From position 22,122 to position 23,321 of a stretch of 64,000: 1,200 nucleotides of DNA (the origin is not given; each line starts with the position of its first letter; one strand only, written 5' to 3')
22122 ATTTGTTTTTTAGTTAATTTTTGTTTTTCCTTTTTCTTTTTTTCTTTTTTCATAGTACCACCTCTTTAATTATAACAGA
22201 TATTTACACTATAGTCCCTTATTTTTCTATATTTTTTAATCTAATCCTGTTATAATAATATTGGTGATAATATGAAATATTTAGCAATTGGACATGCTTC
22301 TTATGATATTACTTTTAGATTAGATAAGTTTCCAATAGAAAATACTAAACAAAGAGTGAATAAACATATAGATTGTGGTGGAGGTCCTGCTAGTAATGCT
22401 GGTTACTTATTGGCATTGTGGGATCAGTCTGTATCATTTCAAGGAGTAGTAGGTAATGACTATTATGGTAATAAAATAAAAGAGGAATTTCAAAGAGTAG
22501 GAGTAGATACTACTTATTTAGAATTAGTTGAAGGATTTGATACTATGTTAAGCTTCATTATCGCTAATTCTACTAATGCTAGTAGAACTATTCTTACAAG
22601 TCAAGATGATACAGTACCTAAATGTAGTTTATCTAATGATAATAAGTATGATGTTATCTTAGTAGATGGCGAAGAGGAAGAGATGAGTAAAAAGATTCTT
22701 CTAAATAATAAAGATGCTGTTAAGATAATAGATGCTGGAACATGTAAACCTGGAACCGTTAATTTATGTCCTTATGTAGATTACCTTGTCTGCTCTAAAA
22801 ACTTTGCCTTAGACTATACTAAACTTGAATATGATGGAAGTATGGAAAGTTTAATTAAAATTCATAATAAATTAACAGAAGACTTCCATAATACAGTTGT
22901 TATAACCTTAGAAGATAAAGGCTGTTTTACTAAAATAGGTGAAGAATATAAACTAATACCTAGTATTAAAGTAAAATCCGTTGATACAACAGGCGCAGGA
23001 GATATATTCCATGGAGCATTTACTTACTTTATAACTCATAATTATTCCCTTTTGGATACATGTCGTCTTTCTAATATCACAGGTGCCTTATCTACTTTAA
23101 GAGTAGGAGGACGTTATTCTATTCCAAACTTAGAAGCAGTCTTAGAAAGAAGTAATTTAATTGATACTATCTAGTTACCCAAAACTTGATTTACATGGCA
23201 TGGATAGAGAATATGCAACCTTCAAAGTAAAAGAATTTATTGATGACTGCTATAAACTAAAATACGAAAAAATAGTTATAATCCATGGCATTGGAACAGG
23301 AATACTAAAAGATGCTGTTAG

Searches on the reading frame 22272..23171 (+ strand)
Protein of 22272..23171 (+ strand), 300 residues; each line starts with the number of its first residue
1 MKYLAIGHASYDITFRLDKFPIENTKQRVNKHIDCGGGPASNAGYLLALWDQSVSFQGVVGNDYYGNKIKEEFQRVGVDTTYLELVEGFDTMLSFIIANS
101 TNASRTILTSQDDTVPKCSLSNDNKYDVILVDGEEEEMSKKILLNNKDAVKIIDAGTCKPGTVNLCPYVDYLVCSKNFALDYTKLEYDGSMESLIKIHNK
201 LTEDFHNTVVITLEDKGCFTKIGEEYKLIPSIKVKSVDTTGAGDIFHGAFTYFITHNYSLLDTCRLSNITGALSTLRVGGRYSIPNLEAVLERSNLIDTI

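Call 68: search_protein_families(library=pfam, proteins=[window:22272-23171:+], max_evalue=0.0001)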
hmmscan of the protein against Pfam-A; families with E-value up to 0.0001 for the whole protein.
window:22272-23171:+ (300 aa): 1 family
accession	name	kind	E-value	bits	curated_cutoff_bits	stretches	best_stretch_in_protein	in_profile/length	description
PF00294.29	PfkB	-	3.7e-34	118.9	25.8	1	4-286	5-301/302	pfkB family carbohydrate kinase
